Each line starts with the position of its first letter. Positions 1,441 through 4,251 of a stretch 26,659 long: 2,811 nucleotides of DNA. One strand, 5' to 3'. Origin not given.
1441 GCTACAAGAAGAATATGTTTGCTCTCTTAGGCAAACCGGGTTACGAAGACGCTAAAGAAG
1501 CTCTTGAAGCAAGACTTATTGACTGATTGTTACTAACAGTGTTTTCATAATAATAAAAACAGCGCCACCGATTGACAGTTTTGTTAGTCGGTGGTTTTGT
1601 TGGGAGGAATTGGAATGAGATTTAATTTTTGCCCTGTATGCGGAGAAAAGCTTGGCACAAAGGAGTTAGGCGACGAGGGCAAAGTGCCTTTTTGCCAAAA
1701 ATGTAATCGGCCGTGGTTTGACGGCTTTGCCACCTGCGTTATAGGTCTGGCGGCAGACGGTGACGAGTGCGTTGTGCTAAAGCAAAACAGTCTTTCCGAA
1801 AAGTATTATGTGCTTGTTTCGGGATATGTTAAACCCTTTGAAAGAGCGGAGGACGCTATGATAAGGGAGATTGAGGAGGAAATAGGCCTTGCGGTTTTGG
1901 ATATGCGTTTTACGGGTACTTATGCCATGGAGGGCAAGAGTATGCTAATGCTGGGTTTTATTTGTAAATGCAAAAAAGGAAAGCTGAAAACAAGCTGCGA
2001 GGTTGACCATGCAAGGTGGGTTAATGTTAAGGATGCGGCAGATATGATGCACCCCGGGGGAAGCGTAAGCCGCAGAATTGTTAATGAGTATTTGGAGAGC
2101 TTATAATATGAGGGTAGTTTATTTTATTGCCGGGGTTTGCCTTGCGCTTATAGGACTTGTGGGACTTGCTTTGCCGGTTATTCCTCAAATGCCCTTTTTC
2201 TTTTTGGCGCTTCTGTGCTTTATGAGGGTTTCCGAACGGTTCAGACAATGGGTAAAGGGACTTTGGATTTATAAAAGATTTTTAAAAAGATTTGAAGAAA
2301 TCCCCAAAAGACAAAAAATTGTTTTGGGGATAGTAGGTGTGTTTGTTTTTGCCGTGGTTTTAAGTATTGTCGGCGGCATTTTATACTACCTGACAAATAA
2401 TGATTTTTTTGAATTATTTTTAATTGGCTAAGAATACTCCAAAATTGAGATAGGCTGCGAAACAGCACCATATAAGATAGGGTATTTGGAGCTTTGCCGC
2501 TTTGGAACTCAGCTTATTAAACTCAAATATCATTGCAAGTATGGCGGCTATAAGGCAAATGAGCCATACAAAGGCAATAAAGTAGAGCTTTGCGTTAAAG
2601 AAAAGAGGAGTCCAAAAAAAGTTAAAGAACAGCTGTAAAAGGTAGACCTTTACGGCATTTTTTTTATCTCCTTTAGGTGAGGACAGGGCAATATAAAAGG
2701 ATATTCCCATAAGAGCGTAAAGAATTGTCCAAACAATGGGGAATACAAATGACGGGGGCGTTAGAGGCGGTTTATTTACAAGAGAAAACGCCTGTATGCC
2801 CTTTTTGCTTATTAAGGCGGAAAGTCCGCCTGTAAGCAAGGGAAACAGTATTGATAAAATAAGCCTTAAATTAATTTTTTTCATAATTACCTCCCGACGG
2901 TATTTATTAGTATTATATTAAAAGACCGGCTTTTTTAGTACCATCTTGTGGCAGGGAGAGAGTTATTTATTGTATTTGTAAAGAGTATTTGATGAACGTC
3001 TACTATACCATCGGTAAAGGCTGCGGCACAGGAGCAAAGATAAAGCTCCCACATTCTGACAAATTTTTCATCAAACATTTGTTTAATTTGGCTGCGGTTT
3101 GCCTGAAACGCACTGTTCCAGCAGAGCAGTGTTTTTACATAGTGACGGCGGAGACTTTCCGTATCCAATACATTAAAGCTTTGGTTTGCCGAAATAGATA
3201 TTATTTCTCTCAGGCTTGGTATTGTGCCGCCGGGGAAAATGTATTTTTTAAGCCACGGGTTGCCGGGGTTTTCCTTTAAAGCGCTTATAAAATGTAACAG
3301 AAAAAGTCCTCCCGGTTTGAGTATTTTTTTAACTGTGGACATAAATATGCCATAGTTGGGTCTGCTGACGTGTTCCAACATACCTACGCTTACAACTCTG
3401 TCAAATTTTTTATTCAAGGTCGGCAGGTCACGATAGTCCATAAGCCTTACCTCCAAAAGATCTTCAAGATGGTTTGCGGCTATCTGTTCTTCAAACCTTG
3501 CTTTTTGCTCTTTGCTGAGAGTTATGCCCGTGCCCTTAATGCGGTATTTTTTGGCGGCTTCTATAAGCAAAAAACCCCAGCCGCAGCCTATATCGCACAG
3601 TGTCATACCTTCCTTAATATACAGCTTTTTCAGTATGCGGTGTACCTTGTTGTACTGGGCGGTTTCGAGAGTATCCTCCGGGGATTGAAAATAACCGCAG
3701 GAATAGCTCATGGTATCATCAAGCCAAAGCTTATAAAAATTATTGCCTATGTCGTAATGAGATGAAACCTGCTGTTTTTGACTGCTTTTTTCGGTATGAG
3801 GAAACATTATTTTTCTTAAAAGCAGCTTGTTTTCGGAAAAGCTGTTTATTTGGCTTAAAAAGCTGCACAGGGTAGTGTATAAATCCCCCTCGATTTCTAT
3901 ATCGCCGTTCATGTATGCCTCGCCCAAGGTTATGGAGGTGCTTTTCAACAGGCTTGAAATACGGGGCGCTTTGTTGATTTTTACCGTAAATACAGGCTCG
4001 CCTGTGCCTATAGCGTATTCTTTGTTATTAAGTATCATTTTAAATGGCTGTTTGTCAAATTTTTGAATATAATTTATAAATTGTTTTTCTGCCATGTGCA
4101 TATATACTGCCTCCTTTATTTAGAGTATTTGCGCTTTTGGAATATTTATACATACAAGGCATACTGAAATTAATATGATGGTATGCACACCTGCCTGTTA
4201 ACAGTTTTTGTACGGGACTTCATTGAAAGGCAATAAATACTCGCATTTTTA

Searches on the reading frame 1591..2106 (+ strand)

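Call 8: search_protein_families(library=pfam, proteins=[window:1591-2106:+])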
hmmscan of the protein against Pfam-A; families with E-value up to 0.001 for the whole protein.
window:1591-2106:+ (171 aa): 1 family
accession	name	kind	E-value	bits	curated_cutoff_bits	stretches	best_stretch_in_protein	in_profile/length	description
PF00293.34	NUDIX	-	4.3e-12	46.6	21.1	1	47-156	5-123/134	NUDIX domain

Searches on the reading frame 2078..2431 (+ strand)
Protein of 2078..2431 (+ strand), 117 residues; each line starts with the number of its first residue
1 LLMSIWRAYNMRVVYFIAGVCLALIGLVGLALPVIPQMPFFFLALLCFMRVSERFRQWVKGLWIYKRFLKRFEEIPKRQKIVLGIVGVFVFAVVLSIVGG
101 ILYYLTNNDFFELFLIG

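Call 71: search_protein_families(library=pfam, proteins=[window:2078-2431:+], max_evalue=0.00001)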
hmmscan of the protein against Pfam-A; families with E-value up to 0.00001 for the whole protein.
window:2078-2431:+ (117 aa): 1 family
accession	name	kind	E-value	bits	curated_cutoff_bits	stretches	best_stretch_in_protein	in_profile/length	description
PF04304.18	DUF454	-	6.1e-16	58.9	35.1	1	12-98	1-90/115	Protein of unknown function (DUF454)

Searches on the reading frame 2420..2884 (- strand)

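Call 8: search_protein_families(library=pfam, proteins=[window:2420-2884:-])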
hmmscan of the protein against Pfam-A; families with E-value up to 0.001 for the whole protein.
window:2420-2884:- (154 aa): 1 family
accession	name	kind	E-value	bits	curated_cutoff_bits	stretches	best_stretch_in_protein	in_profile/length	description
PF03073.20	TspO_MBR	-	6.6e-41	139.9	24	1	12-151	2-144/145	TspO/MBR family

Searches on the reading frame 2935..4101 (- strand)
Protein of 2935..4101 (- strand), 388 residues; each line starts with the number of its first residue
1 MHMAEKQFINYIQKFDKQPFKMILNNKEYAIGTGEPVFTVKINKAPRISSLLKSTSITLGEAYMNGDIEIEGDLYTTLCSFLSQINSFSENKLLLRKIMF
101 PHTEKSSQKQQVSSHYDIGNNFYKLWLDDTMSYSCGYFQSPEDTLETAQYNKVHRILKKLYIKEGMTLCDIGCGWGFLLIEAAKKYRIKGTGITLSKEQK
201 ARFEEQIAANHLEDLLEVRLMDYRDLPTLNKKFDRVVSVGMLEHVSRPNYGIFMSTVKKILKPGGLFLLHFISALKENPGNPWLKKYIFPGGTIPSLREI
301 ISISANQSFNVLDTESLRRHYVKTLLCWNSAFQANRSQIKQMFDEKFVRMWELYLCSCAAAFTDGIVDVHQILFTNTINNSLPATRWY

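Call 8: search_protein_families(library=pfam, proteins=[window:2935-4101:-])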
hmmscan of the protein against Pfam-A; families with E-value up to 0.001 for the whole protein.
window:2935-4101:- (388 aa): 9 families
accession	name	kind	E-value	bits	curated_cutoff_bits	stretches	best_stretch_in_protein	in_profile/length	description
PF02353.26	CMAS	-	4e-95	318.7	27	1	105-372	3-273/273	Mycolic acid cyclopropane synthetase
PF13649.12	Methyltransf_25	-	3.6e-16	60.1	27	1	169-265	2-97/97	Methyltransferase domain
PF08241.18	Methyltransf_11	-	1.1e-14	55.3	21.2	1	170-268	2-94/95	Methyltransferase domain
PF25371.1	DUF7884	-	2.1e-14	53.9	27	1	25-92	20-89/90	Domain of unknown function (DUF7884)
PF13489.12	Methyltransf_23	-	2.7e-12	47.2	27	1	152-272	12-119/164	Methyltransferase domain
PF13847.12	Methyltransf_31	-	2.4e-11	44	27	1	162-279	1-119/145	Methyltransferase domain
PF08242.18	Methyltransf_12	-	2.1e-10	41.6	30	1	170-267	2-98/98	Methyltransferase domain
PF08003.17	Methyltransf_9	-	0.00019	20.9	23.8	1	152-269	103-217/315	Protein of unknown function (DUF1698)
PF12847.13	Methyltransf_18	-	0.00039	20.9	27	1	161-241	11-91/151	Methyltransferase domain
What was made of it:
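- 2935..4101 (-): cfa (cyclopropane-fatty-acyl-phospholipid synthase), co-oriented with and downstream of the units. Pfam CMAS, E = 4e-95 (call 8).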

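Call 9: find_encoding_contigs(protein=window:2935-4101:-, flank=4000, max_places=10)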
Protein window:2935-4101:- (388 aa): 1 contig read that carries it; 1 place shown.
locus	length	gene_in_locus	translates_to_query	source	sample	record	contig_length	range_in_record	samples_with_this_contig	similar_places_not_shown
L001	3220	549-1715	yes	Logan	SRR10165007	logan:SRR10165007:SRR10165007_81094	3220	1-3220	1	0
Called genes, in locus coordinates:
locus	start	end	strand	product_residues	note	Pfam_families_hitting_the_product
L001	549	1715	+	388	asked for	PF25371:DUF7884, PF02353:CMAS, PF13489:Methyltransf_23, PF08241:Methyltransf_11, PF08242:Methyltransf_12, PF13649:Methyltransf_25, PF13847:Methyltransf_31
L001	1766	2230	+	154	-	PF03073:TspO_MBR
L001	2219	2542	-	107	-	PF04304:DUF454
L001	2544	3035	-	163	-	PF00293:NUDIX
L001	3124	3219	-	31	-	?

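Call 12: find_homologous_proteins(query=window:2935-4101:-, max_evalue=1e-50)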
Query window:2935-4101:- (388 aa): 7637 proteins with E <= 1e-50 among 8000 candidates; the best 120 are listed.
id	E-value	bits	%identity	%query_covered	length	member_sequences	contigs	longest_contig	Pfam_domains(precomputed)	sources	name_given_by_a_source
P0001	6.3e-183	626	68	100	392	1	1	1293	PF13847.13,PF13489.13,PF02353.27,PF13649.13,PF08241.19,PF08242.19,PF25371.2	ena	-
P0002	1.5e-182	625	68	100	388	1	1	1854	PF13847.13,PF13489.13,PF02353.27,PF13649.13,PF08241.19,PF08242.19,PF25371.2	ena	-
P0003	5.3e-182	623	68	100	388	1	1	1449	PF13847.13,PF13489.13,PF02353.27,PF13649.13,PF08241.19,PF08242.19,PF25371.2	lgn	-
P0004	1.5e-180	619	67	99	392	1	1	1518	PF13847.13,PF13489.13,PF02353.27,PF13649.13,PF08241.19,PF08242.19,PF25371.2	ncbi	-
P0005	6.5e-180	617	68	100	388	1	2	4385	PF13847.13,PF13489.13,PF02353.27,PF13649.13,PF08241.19,PF08242.19,PF25371.2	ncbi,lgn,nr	ncbi:MAG: class I SAM-dependent methyltransferase [Clostridiales bacterium]|nr:class I SAM-dependent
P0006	8.0e-180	616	66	100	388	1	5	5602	PF13847.13,PF13489.13,PF08003.18,PF02353.27,PF13649.13,PF08241.19,PF08242.19,PF25371.2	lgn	-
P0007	9.1e-180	616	67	100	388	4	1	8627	PF13847.13,PF13489.13,PF02353.27,PF13649.13,PF08241.19,PF08242.19,PF25371.2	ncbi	-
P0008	2.5e-179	615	67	100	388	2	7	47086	PF13847.13,PF13489.13,PF08003.18,PF02353.27,PF13649.13,PF08241.19,PF08242.19,PF25371.2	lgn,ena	-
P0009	3.2e-179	614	66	100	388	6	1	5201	PF13847.13,PF13489.13,PF02353.27,PF13649.13,PF08241.19,PF08242.19,PF25371.2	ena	-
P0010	1.5e-177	609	66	100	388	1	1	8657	PF13847.13,PF13489.13,PF02353.27,PF13649.13,PF08241.19,PF08242.19,PF25371.2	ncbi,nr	ncbi:MAG: cyclopropane-fatty-acyl-phospholipid synthase family protein [Eubacterium sp.]|nr:cyclopro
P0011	1.7e-177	609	66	100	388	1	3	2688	PF13847.13,PF13489.13,PF02353.27,PF13649.13,PF08241.19,PF08242.19,PF25371.2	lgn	-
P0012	6.1e-177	607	65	100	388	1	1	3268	PF13847.13,PF13489.13,PF02353.27,PF13649.13,PF08241.19,PF08242.19,PF25371.2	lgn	-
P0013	6.6e-177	607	66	100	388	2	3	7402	PF13847.13,PF13489.13,PF02353.27,PF13649.13,PF08241.19,PF08242.19,PF25371.2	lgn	-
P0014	1.9e-176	605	66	100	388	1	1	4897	PF13847.13,PF13489.13,PF02353.27,PF13649.13,PF08241.19,PF08242.19,PF25371.2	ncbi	-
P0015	2.4e-176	605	66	100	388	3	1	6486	PF13847.13,PF13489.13,PF02353.27,PF13649.13,PF08241.19,PF08242.19,PF25371.2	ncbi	-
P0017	9.4e-176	603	66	100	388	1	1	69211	PF13847.13,PF13489.13,PF02353.27,PF13649.13,PF08241.19,PF08242.19,PF25371.2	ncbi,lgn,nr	ncbi:MAG: cyclopropane-fatty-acyl-phospholipid synthase family protein [Clostridiaceae bacterium]|nr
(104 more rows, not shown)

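Call 31: find_encoding_contigs(protein=P0008, flank=4000, max_places=3)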
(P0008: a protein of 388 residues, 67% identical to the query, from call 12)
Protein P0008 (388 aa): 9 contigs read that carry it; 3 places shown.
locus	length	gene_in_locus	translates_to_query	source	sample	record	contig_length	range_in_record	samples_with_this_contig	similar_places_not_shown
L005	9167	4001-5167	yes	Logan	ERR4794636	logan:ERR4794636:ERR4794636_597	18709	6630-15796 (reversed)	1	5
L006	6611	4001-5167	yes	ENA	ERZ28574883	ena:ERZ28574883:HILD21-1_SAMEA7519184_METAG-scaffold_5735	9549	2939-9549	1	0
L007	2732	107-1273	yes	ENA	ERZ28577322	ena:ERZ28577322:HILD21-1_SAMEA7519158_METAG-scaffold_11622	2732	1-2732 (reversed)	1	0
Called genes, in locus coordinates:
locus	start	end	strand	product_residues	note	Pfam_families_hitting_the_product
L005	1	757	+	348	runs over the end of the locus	PF00860:Xan_ur_permease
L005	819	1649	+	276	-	PF01936:NYN, PF12872:OST-HTH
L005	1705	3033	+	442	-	PF06738:ThrE, PF12821:ThrE_2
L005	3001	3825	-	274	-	PF16160:DUF4866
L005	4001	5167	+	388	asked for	PF25371:DUF7884, PF02353:CMAS, PF08003:Methyltransf_9 (weak), PF13489:Methyltransf_23, PF08241:Methyltransf_11, PF08242:Methyltransf_12, PF13649:Methyltransf_25, PF13847:Methyltransf_31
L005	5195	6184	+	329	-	PF04607:RelA_SpoT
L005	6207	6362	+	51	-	-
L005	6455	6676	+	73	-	-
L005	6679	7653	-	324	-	PF04055:Radical_SAM, PF06968:BATS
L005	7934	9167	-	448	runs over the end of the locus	PF03023:MurJ, PF01554:MatE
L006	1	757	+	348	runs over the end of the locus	PF00860:Xan_ur_permease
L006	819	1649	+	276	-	PF01936:NYN, PF12872:OST-HTH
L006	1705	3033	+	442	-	PF06738:ThrE, PF12821:ThrE_2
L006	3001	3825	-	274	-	PF16160:DUF4866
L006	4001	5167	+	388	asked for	PF25371:DUF7884, PF02353:CMAS, PF08003:Methyltransf_9 (weak), PF13489:Methyltransf_23, PF08241:Methyltransf_11, PF08242:Methyltransf_12, PF13649:Methyltransf_25, PF13847:Methyltransf_31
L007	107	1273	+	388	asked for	PF25371:DUF7884, PF02353:CMAS, PF08003:Methyltransf_9 (weak), PF13489:Methyltransf_23, PF08241:Methyltransf_11, PF08242:Methyltransf_12, PF13649:Methyltransf_25, PF13847:Methyltransf_31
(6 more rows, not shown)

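Call 32: find_encoding_contigs(protein=P0017, flank=4000, max_places=2)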
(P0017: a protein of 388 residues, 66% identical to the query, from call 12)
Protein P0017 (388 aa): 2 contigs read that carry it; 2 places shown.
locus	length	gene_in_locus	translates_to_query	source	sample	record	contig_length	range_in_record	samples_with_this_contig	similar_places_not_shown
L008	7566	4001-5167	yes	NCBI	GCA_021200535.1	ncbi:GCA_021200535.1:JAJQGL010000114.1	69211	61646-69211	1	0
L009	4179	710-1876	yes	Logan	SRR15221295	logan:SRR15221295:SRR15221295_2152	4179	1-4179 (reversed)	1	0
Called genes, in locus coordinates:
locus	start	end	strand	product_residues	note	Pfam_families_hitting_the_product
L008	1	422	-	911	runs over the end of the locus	PF02368:Big_2 (weak), PF14262:Cthe_2159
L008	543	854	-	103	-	-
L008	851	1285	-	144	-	-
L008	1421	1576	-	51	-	-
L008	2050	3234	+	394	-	PF11391:DUF2798 (weak), PF13189:Cytidylate_kin2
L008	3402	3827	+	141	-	PF00011:HSP20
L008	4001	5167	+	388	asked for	PF25371:DUF7884, PF02353:CMAS, PF13489:Methyltransf_23, PF08241:Methyltransf_11, PF08242:Methyltransf_12, PF13649:Methyltransf_25, PF13847:Methyltransf_31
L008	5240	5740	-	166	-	PF02559:CarD_TRCF_RID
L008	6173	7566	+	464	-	PF01554:MatE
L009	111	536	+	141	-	PF00011:HSP20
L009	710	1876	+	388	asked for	PF25371:DUF7884, PF02353:CMAS, PF13489:Methyltransf_23, PF08241:Methyltransf_11, PF08242:Methyltransf_12, PF13649:Methyltransf_25, PF13847:Methyltransf_31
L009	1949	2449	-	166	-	PF02559:CarD_TRCF_RID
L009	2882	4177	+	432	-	?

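Call 33: find_encoding_contigs(protein=P0005, flank=4000, max_places=2)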
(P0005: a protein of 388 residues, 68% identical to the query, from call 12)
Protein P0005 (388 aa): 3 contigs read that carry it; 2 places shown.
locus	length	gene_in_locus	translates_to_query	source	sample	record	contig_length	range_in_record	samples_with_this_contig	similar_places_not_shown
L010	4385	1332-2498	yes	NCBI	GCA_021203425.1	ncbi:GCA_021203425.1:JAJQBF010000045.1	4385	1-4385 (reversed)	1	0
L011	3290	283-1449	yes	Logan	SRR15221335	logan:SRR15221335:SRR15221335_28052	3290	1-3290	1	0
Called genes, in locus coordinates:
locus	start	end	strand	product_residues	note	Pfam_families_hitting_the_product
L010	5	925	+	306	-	PF02588:YitT_membrane, PF10035:DUF2179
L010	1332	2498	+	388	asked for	PF25371:DUF7884, PF02353:CMAS, PF13489:Methyltransf_23, PF08241:Methyltransf_11, PF08242:Methyltransf_12, PF13649:Methyltransf_25, PF13847:Methyltransf_31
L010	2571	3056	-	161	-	PF02559:CarD_TRCF_RID, PF21095:CarD_C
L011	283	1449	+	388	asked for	PF25371:DUF7884, PF02353:CMAS, PF13489:Methyltransf_23, PF08241:Methyltransf_11, PF08242:Methyltransf_12, PF13649:Methyltransf_25, PF13847:Methyltransf_31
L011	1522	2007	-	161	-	PF02559:CarD_TRCF_RID, PF21095:CarD_C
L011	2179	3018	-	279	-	PF00591:Glycos_transf_3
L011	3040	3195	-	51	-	PF02885:Glycos_trans_3N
